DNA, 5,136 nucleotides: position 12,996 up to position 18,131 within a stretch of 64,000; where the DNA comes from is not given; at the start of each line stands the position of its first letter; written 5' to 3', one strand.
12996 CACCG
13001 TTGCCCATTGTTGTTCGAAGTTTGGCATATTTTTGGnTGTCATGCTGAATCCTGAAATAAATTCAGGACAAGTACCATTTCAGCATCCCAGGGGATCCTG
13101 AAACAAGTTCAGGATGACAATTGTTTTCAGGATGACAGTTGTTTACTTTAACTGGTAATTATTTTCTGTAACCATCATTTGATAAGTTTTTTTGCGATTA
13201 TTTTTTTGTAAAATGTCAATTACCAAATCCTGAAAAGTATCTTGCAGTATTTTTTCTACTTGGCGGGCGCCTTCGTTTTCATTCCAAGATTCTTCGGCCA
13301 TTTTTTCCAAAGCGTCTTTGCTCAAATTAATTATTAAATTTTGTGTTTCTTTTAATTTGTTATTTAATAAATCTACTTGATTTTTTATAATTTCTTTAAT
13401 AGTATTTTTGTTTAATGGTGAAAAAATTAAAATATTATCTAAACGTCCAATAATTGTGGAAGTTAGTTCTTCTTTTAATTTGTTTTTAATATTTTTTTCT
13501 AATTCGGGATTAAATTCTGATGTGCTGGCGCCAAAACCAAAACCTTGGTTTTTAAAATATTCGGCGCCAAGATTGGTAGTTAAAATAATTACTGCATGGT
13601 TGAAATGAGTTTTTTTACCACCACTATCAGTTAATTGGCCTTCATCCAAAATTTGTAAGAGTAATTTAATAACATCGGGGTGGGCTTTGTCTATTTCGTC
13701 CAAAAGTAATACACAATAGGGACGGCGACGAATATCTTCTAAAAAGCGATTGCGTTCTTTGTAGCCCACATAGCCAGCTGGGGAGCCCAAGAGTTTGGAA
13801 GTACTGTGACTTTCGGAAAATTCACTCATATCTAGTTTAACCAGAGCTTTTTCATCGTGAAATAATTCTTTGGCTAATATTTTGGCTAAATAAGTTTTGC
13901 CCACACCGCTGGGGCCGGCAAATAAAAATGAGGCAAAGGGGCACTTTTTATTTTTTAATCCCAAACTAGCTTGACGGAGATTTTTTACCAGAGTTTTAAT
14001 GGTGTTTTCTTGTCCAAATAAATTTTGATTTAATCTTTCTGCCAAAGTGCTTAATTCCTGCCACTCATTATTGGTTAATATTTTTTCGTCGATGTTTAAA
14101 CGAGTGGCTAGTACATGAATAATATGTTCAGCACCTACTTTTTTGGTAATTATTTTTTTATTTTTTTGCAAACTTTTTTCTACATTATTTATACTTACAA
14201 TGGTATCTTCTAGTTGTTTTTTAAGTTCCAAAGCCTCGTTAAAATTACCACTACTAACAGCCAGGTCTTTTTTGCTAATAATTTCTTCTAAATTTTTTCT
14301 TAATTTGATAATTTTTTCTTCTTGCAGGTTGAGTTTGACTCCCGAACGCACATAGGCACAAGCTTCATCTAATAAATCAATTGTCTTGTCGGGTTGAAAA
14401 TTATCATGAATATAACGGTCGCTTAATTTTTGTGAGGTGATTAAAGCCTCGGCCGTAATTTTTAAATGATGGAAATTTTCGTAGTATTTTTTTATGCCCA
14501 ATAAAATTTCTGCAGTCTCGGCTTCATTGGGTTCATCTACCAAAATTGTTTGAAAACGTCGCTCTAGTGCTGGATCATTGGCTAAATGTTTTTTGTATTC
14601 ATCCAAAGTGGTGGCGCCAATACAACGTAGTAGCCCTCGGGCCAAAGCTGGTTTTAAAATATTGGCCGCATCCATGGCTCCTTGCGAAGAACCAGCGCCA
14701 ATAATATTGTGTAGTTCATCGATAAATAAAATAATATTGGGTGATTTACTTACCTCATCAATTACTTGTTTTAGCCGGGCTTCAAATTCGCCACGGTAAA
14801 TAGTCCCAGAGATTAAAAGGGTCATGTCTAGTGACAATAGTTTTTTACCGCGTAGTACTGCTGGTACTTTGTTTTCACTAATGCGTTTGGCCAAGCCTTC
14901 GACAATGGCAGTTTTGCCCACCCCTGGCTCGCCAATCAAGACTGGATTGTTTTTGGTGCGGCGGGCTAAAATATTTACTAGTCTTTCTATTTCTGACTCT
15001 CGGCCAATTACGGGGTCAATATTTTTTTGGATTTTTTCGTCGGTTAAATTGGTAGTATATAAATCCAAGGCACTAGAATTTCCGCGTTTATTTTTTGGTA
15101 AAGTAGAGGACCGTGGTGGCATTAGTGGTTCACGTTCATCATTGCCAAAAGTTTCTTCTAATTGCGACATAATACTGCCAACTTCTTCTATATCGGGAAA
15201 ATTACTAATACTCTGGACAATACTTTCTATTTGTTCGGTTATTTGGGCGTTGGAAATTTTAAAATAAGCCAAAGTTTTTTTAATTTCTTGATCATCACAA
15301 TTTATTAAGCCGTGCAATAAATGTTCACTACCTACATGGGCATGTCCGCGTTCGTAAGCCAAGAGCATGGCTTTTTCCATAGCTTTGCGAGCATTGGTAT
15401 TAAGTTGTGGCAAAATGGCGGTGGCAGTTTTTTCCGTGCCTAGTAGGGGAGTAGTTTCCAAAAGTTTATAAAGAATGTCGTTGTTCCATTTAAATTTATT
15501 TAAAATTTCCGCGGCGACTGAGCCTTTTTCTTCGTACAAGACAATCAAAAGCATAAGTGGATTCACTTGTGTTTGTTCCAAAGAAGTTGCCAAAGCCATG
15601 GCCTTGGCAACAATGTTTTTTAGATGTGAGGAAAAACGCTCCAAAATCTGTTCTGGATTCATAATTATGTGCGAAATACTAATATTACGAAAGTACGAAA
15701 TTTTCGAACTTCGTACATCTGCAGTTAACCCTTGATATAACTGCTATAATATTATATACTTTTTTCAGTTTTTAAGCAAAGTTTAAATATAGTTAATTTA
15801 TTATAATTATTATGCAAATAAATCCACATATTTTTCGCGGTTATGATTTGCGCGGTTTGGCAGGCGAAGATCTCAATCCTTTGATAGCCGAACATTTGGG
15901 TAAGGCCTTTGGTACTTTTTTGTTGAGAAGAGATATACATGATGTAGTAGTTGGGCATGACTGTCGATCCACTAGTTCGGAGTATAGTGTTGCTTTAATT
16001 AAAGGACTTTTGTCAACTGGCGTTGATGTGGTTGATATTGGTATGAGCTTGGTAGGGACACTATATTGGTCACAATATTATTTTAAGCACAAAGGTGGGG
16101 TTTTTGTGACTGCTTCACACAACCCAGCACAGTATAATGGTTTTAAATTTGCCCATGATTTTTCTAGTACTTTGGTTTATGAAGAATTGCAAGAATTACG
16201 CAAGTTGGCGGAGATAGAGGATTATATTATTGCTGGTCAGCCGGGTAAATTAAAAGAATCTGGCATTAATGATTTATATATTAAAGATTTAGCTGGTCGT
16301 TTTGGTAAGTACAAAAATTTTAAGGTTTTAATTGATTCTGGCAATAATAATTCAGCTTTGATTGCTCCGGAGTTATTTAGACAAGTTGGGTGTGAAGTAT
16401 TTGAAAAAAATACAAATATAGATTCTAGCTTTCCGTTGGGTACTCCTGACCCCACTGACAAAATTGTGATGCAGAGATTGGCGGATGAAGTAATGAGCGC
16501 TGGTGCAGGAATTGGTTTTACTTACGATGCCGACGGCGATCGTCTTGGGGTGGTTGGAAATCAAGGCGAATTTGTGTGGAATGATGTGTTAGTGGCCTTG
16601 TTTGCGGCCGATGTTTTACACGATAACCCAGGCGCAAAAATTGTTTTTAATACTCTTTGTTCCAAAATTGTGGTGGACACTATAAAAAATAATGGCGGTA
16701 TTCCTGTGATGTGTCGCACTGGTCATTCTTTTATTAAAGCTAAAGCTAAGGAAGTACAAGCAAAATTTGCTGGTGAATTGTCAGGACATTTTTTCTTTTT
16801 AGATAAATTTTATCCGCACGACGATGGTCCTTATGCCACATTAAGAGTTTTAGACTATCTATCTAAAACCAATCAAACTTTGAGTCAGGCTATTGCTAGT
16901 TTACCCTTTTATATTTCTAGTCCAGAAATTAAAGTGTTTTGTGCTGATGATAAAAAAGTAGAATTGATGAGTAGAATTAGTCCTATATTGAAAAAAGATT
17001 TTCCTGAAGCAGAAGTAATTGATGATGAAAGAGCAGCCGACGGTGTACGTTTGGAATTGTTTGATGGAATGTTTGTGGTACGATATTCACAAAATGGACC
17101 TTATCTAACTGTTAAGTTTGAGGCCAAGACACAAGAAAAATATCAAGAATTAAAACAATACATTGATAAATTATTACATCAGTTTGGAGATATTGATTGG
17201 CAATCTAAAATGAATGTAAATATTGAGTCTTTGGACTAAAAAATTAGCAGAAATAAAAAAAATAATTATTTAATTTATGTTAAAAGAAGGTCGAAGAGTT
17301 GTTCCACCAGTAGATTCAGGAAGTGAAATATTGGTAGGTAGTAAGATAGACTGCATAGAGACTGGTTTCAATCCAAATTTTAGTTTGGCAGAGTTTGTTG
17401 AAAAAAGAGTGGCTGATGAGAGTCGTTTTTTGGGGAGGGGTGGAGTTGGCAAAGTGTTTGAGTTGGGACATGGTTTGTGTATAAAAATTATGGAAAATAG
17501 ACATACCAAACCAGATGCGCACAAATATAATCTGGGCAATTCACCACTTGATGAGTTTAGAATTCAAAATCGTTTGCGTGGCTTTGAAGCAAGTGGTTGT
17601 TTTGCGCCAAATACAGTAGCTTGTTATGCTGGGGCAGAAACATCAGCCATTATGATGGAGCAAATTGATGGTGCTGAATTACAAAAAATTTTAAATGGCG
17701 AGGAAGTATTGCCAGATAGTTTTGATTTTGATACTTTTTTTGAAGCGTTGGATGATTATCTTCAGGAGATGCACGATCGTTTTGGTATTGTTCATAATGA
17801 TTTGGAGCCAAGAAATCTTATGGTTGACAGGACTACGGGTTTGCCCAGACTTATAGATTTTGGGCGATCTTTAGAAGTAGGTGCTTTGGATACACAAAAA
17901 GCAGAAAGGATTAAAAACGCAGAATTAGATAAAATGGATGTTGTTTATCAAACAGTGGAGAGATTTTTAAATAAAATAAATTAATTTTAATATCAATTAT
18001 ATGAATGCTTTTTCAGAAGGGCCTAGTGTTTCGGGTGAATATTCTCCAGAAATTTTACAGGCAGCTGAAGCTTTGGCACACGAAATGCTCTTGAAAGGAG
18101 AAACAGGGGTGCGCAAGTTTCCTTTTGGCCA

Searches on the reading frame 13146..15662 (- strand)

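Call 69: search_protein_families(library=pfam, proteins=[window:13146-15662:-], max_evalue=0.00001)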
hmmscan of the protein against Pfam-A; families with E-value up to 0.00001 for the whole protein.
window:13146-15662:- (839 aa): 19 families
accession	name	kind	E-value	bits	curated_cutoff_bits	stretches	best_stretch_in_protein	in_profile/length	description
PF07724.20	AAA_2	-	3.8e-54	183.6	27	1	575-744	2-166/166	AAA domain (Cdc48 subfamily)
PF00004.35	AAA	-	1.6e-27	97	21.2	2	241-353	2-110/131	ATPase family associated with various cellular activities (AAA)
PF17871.7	AAA_lid_9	-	2.1e-23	82.6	22.8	1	380-482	2-102/104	AAA lid domain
PF13191.12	AAA_16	-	4.7e-16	60.2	32.6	1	218-282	2-64/167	AAA ATPase domain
PF07728.20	AAA_5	-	6.8e-16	59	22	1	579-697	2-122/139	AAA domain (dynein-related subfamily)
PF00158.32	Sigma54_activat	-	3.7e-14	53.2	20.2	1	572-698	22-143/168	Sigma-54 interaction domain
PF02861.25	Clp_N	-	6.8e-13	49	20.7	1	101-149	4-52/53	Clp amino terminal domain, pathogenicity island component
PF13401.12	AAA_22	-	1.7e-11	45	27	0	580-673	9-109/130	AAA domain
PF10431.15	ClpB_D2-small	-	2e-09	37.8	21.9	1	750-823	1-73/81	C-terminal, D2-small domain, of ClpB protein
PF12775.13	AAA_7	-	6.2e-08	32.8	25.8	0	578-628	35-85/181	P-loop containing dynein motor region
PF13173.12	AAA_14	-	1.9e-07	31.6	27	0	581-675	7-88/129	AAA domain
PF00910.28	RNA_helicase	-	1.1e-06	29.5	21.5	0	580-697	2-104/105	RNA helicase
PF13479.12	AAA_24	-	1.6e-06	28.6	27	0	578-668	4-84/195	AAA domain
PF13238.12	AAA_18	-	2.4e-06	28.5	29.4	0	581-614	3-38/128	AAA domain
PF05621.17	TniB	-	2.6e-06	27.5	22.4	0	296-375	107-184/189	Bacterial TniB protein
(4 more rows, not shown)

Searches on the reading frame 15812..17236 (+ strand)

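Call 69: search_protein_families(library=pfam, proteins=[window:15812-17236:+], max_evalue=0.00001)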
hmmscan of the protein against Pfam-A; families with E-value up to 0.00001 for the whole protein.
window:15812-17236:+ (475 aa): 3 families
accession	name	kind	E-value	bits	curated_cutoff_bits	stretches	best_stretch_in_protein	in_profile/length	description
PF02878.22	PGM_PMM_I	-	8.7e-29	100.4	22.5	1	7-131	3-129/138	Phosphoglucomutase/phosphomannomutase, alpha/beta/alpha domain I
PF02880.22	PGM_PMM_III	-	3e-20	72.9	20.7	1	258-364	3-111/115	Phosphoglucomutase/phosphomannomutase, alpha/beta/alpha domain III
PF02879.22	PGM_PMM_II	-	5.5e-17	62.6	29.3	1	156-252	3-103/103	Phosphoglucomutase/phosphomannomutase, alpha/beta/alpha domain II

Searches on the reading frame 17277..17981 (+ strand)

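Call 70: search_protein_families(library=pfam, proteins=[window:17277-17981:+], max_evalue=0.00001)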
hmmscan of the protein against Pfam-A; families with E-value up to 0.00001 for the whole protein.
window:17277-17981:+ (235 aa): 2 families
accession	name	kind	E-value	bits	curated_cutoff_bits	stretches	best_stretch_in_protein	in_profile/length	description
PF00069.31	Pkinase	-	1.3e-11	44.8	31.7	1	49-201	4-148/263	Protein kinase domain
PF01636.29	APH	-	3e-06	27.6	23.2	1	146-198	141-197/239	Phosphotransferase enzyme family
